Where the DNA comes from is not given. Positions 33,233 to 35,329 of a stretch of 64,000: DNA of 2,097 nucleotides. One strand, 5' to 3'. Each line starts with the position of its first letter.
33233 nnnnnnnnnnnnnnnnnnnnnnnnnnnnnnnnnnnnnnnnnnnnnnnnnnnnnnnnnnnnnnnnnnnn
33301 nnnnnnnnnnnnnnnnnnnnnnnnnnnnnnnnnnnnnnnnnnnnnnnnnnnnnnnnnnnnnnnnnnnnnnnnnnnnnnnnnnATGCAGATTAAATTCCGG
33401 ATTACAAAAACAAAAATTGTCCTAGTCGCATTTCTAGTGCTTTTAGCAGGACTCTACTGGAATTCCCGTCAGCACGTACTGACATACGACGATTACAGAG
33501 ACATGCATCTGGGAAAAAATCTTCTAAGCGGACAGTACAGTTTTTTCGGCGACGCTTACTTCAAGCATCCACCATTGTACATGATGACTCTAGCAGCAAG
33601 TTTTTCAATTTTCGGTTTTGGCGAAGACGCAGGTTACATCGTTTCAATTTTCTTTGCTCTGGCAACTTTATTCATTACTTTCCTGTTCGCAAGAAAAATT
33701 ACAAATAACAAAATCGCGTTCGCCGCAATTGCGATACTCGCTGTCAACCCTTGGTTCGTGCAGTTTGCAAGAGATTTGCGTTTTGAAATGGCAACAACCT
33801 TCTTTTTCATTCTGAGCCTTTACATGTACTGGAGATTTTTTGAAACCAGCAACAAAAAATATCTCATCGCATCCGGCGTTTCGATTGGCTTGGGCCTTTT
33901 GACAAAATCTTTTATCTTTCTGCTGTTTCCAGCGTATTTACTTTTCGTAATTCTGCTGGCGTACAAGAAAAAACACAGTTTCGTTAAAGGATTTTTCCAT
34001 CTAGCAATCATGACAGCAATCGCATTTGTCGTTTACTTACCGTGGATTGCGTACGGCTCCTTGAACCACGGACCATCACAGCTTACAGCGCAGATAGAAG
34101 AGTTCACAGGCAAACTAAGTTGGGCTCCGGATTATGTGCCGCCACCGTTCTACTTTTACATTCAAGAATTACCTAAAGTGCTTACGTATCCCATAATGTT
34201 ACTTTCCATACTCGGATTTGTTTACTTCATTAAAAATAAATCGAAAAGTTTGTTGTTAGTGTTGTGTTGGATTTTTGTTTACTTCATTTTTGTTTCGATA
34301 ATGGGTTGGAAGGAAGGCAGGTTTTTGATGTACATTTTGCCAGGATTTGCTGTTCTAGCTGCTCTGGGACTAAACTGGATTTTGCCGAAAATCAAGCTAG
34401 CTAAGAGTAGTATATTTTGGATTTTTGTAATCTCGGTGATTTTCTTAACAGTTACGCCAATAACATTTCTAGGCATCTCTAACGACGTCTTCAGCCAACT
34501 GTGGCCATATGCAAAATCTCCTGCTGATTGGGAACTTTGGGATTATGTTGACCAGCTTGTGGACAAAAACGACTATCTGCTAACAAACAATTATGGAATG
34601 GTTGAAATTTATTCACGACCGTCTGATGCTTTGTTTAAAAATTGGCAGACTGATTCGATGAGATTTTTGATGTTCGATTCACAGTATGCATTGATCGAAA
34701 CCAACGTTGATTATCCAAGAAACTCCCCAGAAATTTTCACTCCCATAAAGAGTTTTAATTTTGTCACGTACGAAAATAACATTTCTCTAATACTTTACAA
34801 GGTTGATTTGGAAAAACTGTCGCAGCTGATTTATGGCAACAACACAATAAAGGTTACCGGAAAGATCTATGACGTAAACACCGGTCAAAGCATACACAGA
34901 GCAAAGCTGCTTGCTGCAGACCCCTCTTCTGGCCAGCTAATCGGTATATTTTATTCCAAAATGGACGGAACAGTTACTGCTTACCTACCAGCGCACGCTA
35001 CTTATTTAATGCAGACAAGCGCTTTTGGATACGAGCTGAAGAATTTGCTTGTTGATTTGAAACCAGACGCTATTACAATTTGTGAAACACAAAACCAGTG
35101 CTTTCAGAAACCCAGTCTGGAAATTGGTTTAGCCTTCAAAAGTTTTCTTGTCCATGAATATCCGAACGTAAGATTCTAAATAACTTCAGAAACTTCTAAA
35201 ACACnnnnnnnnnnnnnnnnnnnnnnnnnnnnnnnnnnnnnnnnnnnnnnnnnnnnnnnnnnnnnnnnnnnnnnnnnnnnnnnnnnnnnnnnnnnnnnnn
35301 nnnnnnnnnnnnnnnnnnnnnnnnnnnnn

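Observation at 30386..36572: Three paralogous ArnT/PMT-like GT-C glycosyltransferases paired with two dolichyl-phosphate-sugar-synthase-like GT2 enzymes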

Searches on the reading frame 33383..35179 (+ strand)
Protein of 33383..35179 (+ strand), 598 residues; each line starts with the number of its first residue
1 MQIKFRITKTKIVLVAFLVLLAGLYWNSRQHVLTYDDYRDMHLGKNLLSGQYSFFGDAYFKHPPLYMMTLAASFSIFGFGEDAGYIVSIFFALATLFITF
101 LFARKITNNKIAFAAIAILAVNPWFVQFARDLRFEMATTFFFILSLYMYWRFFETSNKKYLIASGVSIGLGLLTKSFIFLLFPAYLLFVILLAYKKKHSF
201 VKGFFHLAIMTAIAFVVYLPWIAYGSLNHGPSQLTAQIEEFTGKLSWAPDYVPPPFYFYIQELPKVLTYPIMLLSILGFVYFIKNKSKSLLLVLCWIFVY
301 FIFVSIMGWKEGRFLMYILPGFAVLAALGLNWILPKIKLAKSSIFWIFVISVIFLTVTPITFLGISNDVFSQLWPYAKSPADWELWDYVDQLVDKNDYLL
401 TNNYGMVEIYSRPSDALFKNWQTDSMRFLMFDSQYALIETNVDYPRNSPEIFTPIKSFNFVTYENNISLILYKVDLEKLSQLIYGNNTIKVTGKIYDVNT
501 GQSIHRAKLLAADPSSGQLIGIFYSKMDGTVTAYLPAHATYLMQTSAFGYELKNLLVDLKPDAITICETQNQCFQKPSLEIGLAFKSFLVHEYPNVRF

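Call 4: search_protein_families(library=pfam, proteins=[window:33383-35179:+], max_evalue=0.01)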
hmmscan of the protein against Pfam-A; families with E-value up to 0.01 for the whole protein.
window:33383-35179:+ (598 aa): 3 families
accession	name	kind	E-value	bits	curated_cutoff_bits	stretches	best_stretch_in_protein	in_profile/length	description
PF13231.12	PMT_2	-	1.5e-22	81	26.1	1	61-221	1-157/160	Dolichyl-phosphate-mannose-protein mannosyltransferase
PF03901.23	Glyco_transf_22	-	7.5e-09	35.7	23.8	1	88-367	84-366/414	Alg9-like mannosyltransferase family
PF02366.24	PMT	-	2e-08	34.5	22.7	1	43-225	48-234/245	Dolichyl-phosphate-mannose-protein mannosyltransferase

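Call 5: search_protein_families(library=ncbifam, proteins=[window:33383-35179:+], max_evalue=0.01)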
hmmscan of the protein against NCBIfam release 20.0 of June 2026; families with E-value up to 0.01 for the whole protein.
window:33383-35179:+ (598 aa): 1 family
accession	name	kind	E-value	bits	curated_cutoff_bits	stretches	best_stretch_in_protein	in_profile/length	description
TIGR03663.1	TIGR03663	subfamily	7.2e-15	54.9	126.25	1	15-358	7-367/435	flippase activity-associated protein Agl23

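Call 12: find_encoding_contigs(protein=window:33383-35179:+, flank=10000, max_places=6)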
Protein window:33383-35179:+ (598 aa): 1 contig read that carries it; 1 place shown.
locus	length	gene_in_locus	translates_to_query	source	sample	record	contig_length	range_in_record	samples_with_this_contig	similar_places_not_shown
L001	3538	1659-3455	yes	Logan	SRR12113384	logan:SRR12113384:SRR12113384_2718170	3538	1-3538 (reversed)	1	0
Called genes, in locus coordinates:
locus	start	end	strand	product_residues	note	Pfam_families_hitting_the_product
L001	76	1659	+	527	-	PF02366:PMT, PF13231:PMT_2 (weak)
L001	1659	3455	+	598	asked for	PF02366:PMT, PF03901:Glyco_transf_22, PF13231:PMT_2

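Call 13: find_homologous_proteins(query=window:33383-35179:+, max_evalue=0.001)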
Query window:33383-35179:+ (598 aa): 18 proteins with E <= 0.001 among 8000 candidates.
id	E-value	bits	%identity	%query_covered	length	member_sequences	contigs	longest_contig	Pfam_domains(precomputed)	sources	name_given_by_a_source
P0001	0.0e+0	1164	86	100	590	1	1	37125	PF02366.25,PF03901.24,PF13231.13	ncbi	-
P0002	0.0e+0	1039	75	100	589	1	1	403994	PF02366.25,PF03901.24,PF13231.13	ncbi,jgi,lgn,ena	-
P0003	1.3e-185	637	47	100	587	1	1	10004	PF02366.25,PF04238.18,PF13231.13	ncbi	-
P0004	1.9e-167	577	46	97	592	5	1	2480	PF02366.25,PF03901.24,PF13231.13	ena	-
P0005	1.2e-163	564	43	98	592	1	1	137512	PF02366.25,PF03901.24,PF13231.13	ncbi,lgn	-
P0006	1.6e-10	58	24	56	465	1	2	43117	PF02366.25,PF13231.13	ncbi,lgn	-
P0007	1.1e-9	56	24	49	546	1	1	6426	PF02366.25,PF13231.13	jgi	jgi:4-amino-4-deoxy-L-arabinose transferase-like glycosyltransferase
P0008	1.2e-9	55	24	53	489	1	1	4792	PF02366.25,PF13231.13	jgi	jgi:4-amino-4-deoxy-L-arabinose transferase-like glycosyltransferase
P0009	1.1e-8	52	24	63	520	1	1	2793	PF13231.13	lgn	-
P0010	5.2e-8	50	24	41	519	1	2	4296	PF02366.25,PF13231.13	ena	-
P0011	1.8e-7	48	24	59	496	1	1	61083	PF13231.13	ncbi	-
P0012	4.0e-7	47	22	50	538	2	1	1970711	PF02366.25,PF13231.13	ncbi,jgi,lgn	jgi:4-amino-4-deoxy-L-arabinose transferase-like glycosyltransferase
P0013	1.3e-6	45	25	53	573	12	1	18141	PF13231.13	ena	-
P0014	3.0e-6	44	26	40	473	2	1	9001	PF13231.13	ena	-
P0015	4.0e-6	44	22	46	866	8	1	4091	PF13431.13,PF23914.2,PF13414.13,PF13176.13,PF13428.13,PF14559.13,PF00515.35,PF13424.13,PF21033.5,PF13432.13,PF13181.13,PF07719.24,PF13174.13,PF13231.13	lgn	-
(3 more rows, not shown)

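Call 14: find_encoding_contigs(protein=P0002, flank=10000, max_places=3)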
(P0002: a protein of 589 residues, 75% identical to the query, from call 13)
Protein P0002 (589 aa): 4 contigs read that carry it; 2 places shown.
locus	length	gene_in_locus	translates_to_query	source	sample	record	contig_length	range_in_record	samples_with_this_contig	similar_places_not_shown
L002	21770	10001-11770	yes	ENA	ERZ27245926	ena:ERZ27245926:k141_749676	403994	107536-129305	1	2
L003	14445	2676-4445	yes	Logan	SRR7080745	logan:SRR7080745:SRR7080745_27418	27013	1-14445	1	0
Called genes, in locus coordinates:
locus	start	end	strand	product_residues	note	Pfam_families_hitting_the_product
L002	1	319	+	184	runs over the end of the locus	PF14378:PAP2_3 (weak), PF01569:PAP2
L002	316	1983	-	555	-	PF02355:SecD_SecF_C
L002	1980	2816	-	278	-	PF02355:SecD_SecF_C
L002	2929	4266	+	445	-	PF03721:UDPG_MGDP_dh_N, PF00984:UDPG_MGDP_dh, PF03720:UDPG_MGDP_dh_C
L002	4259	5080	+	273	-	PF00483:NTP_transferase, PF01128:IspD (weak), PF02348:CTP_transf_3 (weak), PF12804:NTP_transf_3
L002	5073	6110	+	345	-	PF01073:3Beta_HSD, PF01370:Epimerase, PF02719:Polysacc_synt_2, PF16363:GDP_Man_Dehyd, PF07993:NAD_binding_4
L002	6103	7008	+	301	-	PF00056:Ldh_1_N, PF02866:Ldh_1_C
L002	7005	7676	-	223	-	PF00535:Glycos_transf_2, PF10111:Glyco_tranf_2_2 (weak), PF13641:Glyco_tranf_2_3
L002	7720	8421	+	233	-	PF00535:Glycos_transf_2, PF10111:Glyco_tranf_2_2 (weak), PF13641:Glyco_tranf_2_3 (weak)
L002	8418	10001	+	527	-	PF02366:PMT, PF13231:PMT_2 (weak)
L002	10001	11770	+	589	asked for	PF02366:PMT (weak), PF03901:Glyco_transf_22 (weak), PF13231:PMT_2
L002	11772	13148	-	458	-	PF03901:Glyco_transf_22 (weak), PF13231:PMT_2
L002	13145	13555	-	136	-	PF13508:Acetyltransf_7 (weak)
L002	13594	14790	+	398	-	PF13439:Glyco_transf_4, PF00534:Glycos_transf_1, PF13692:Glyco_trans_1_4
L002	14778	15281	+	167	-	PF13489:Methyltransf_23, PF08241:Methyltransf_11, PF08242:Methyltransf_12 (weak), PF13847:Methyltransf_31, PF13649:Methyltransf_25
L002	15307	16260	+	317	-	PF03706:LPG_synthase_TM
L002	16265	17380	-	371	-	PF00155:Aminotran_1_2, PF01041:DegT_DnrJ_EryC1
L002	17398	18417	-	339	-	PF01073:3Beta_HSD, PF01370:Epimerase, PF02719:Polysacc_synt_2 (weak), PF04321:RmlD_sub_bind, PF13460:NAD_binding_10 (faint), PF16363:GDP_Man_Dehyd, PF07993:NAD_binding_4 (faint)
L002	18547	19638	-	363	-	PF00483:NTP_transferase, PF12804:NTP_transf_3 (weak), PF00132:Hexapep (weak), PF25084:LbH_EIF2B, PF14602:Hexapep_2, PF25087:GMPPB_C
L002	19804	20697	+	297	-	PF01370:Epimerase, PF04321:RmlD_sub_bind, PF13460:NAD_binding_10 (faint), PF02719:Polysacc_synt_2, PF01073:3Beta_HSD, PF16363:GDP_Man_Dehyd, PF07993:NAD_binding_4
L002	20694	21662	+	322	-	PF01370:Epimerase, PF05368:NmrA (faint), PF16363:GDP_Man_Dehyd, PF01370:Epimerase, PF16363:GDP_Man_Dehyd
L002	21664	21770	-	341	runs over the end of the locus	PF01408:GFO_IDH_MocA, PF02894:GFO_IDH_MocA_C (weak), PF22725:GFO_IDH_MocA_C3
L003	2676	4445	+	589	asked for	PF02366:PMT (weak), PF03901:Glyco_transf_22 (weak), PF13231:PMT_2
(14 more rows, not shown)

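Call 15: find_encoding_contigs(protein=P0005, flank=10000, max_places=3)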
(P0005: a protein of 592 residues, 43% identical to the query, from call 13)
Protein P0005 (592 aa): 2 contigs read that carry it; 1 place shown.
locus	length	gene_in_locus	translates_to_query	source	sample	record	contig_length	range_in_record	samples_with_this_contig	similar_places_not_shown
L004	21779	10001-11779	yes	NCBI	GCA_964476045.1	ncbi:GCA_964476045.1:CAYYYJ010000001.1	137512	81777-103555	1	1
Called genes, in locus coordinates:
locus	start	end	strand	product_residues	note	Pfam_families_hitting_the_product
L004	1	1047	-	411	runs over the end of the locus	PF00438:S-AdoMet_synt_N, PF02772:S-AdoMet_synt_M, PF02773:S-AdoMet_synt_C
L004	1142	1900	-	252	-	PF01656:CbiA, PF06564:CBP_BcsQ, PF07015:VirC1 (faint), PF09140:MipZ, PF10609:ParA, PF13614:AAA_31, PF00142:Fer4_NifH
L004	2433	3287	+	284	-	-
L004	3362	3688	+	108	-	PF01849:NAC, PF19026:UBA_HYPK (weak)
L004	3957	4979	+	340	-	PF00953:Glycos_transf_4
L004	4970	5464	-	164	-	PF13420:Acetyltransf_4, PF00583:Acetyltransf_1, PF13673:Acetyltransf_10, PF13508:Acetyltransf_7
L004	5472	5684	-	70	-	-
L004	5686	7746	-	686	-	PF02516:STT3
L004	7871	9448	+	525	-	PF02366:PMT, PF13231:PMT_2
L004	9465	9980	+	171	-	PF13489:Methyltransf_23, PF01209:Ubie_methyltran, PF07021:MetW (weak), PF13847:Methyltransf_31, PF08241:Methyltransf_11, PF08242:Methyltransf_12 (weak), PF13649:Methyltransf_25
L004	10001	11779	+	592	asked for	PF02366:PMT, PF03901:Glyco_transf_22 (weak), PF13231:PMT_2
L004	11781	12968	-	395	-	PF13439:Glyco_transf_4, PF13579:Glyco_trans_4_4, PF00534:Glycos_transf_1, PF13692:Glyco_trans_1_4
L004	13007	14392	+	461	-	PF06662:C5-epim_C (faint), PF07470:Glyco_hydro_88 (faint), PF07944:Beta-AFase-like_GH127_cat (faint), PF06917:Pectate_lyase_2 (faint), PF01532:Glyco_hydro_47 (weak)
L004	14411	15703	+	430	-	PF00881:Nitroreductase, PF14512:TM1586_NiRdase (faint), PF00881:Nitroreductase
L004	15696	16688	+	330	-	PF01408:GFO_IDH_MocA, PF02894:GFO_IDH_MocA_C, PF22725:GFO_IDH_MocA_C3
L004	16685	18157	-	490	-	PF01943:Polysacc_synt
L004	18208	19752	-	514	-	PF02310:B12-binding, PF04055:Radical_SAM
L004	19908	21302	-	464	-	PF13231:PMT_2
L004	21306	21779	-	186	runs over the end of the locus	PF07021:MetW, PF13489:Methyltransf_23, PF05219:DREV (weak), PF13847:Methyltransf_31, PF08241:Methyltransf_11, PF08242:Methyltransf_12, PF13649:Methyltransf_25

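Call 16: find_encoding_contigs(protein=P0001, flank=10000, max_places=3)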
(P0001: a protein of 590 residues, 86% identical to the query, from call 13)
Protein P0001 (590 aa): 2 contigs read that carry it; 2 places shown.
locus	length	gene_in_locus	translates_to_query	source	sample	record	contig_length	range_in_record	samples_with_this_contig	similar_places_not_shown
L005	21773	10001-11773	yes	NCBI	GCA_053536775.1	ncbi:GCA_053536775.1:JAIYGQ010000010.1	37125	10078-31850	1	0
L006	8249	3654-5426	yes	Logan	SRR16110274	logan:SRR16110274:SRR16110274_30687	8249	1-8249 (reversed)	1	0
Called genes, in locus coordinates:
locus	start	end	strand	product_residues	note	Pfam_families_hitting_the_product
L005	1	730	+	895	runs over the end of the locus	PF03104:DNA_pol_B_exo1, PF00136:DNA_pol_B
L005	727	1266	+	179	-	PF01569:PAP2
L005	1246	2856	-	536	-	-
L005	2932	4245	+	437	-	PF03721:UDPG_MGDP_dh_N, PF00984:UDPG_MGDP_dh, PF03720:UDPG_MGDP_dh_C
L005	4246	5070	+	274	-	PF00483:NTP_transferase, PF01128:IspD (weak), PF12804:NTP_transf_3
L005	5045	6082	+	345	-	PF01073:3Beta_HSD, PF01370:Epimerase, PF02719:Polysacc_synt_2, PF07993:NAD_binding_4 (faint), PF16363:GDP_Man_Dehyd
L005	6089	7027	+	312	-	PF00389:2-Hacid_dh, PF02826:2-Hacid_dh_C, PF00670:AdoHcyase_NAD (weak), PF03446:NAD_binding_2 (weak)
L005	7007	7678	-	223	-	PF00535:Glycos_transf_2, PF10111:Glyco_tranf_2_2, PF13641:Glyco_tranf_2_3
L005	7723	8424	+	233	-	PF00535:Glycos_transf_2, PF10111:Glyco_tranf_2_2 (weak), PF13641:Glyco_tranf_2_3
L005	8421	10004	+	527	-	PF02366:PMT, PF13231:PMT_2 (weak)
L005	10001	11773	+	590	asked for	PF02366:PMT (weak), PF03901:Glyco_transf_22 (weak), PF13231:PMT_2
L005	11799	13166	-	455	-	PF13231:PMT_2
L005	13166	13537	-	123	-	PF13673:Acetyltransf_10 (weak), PF13508:Acetyltransf_7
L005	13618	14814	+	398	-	PF13439:Glyco_transf_4, PF13579:Glyco_trans_4_4 (weak), PF00534:Glycos_transf_1, PF13692:Glyco_trans_1_4, PF13524:Glyco_trans_1_2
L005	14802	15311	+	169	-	PF13489:Methyltransf_23, PF08241:Methyltransf_11, PF08242:Methyltransf_12 (weak), PF13847:Methyltransf_31, PF01209:Ubie_methyltran (weak), PF13649:Methyltransf_25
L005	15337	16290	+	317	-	PF03706:LPG_synthase_TM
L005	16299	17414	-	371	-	PF00155:Aminotran_1_2, PF01041:DegT_DnrJ_EryC1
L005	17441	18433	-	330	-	PF01073:3Beta_HSD, PF01370:Epimerase, PF02719:Polysacc_synt_2 (weak), PF04321:RmlD_sub_bind, PF16363:GDP_Man_Dehyd, PF07993:NAD_binding_4 (weak)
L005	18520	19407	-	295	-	PF01408:GFO_IDH_MocA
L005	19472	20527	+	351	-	PF01266:DAO, PF13450:NAD_binding_8 (weak)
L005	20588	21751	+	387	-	PF13439:Glyco_transf_4, PF00534:Glycos_transf_1, PF13692:Glyco_trans_1_4, PF13524:Glyco_trans_1_2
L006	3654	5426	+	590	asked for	PF02366:PMT (weak), PF03901:Glyco_transf_22 (weak), PF13231:PMT_2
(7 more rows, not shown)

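Call 22: search_solved_structures(query=window:33383-35179:+, max_evalue=1)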
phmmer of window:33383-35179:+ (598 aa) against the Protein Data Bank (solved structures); distinct sequences matched with E-value up to 1: 8.
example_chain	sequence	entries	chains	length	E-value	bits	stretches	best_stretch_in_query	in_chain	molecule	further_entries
5ezm_A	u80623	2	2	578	7.2e-09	37.9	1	28-361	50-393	4-amino-4-deoxy-L-arabinose transferase or related glycosyltransferases of PMT family | 4-amino-4-deoxy-L-arabinose (L-Ara4N) transferase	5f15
5c9l_A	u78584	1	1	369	2.2e-05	26.4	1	335-438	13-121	PLL lectin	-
5c9o_A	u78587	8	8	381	2.7e-05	26.1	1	337-435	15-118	PLL lectin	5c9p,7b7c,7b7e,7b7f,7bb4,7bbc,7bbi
6rfz_A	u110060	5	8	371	5e-05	25.2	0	377-434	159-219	lectin PLL2 from Photorhabdus laumondii | Photorhabdus luminescens subsp. laumondii TTO1 complete genome segment 3/17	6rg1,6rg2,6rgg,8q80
8q7u_A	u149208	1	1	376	0.00011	24.1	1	337-441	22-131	Photorhabdus luminescens subsp. laumondii TTO1 complete genome segment 3/17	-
5mxe_A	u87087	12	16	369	0.00045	22.1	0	332-424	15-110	Photorhabdus asymbiotica lectin PHL | lectin PHL | Photorhabdus asymbitoca lectin PHL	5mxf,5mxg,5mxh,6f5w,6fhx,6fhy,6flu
6t96_A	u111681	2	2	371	0.0038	19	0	377-423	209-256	Lectin PLL3 | Photorhabdus luminescens subsp. laumondii TTO1 complete genome segment 3/17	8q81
8q83_A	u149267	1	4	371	0.52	12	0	364-424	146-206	Photorhabdus luminescens subsp. laumondii TTO1 complete genome segment 3/17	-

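Call 29: find_related_loci(query=A1, collection=genome_contigs, flank=10000)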
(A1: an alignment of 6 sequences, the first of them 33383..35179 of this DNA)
Query A1 (598 aa) in genome_contigs; peptide patterns used: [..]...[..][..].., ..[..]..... (x = any residue, [..] = any of these).
312 stretches matched a pattern; 1 encode a relative of the query (tblastn E <= 1e-3); 1 distinct loci.
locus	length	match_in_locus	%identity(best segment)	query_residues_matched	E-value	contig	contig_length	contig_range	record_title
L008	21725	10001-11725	43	15-598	8e-167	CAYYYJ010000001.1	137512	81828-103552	MAG TPA_asm: uncultured archaeon isolate ERP125453_co1_55 genome assembly, contig: NODE_45_length_137512_cov_36.159228,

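Call 61: find_encoding_contigs(protein=P0003, flank=10000, max_places=2)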
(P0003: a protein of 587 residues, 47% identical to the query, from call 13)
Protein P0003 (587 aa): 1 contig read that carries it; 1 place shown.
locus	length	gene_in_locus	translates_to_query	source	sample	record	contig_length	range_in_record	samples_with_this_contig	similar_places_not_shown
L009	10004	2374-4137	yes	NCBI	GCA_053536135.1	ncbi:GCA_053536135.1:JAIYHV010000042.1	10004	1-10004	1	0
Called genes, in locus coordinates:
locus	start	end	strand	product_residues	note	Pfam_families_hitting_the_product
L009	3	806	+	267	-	?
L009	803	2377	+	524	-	PF02366:PMT, PF13231:PMT_2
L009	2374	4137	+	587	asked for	PF13231:PMT_2, PF02366:PMT, PF04238:DUF420 (weak)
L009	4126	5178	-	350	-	PF01266:DAO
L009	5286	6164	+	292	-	PF01408:GFO_IDH_MocA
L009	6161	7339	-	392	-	PF13439:Glyco_transf_4, PF13477:Glyco_trans_4_2 (weak), PF13579:Glyco_trans_4_4, PF00534:Glycos_transf_1, PF13692:Glyco_trans_1_4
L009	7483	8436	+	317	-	PF03706:LPG_synthase_TM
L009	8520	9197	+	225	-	PF13489:Methyltransf_23, PF07021:MetW, PF13847:Methyltransf_31, PF08241:Methyltransf_11, PF08242:Methyltransf_12, PF13649:Methyltransf_25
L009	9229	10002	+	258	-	?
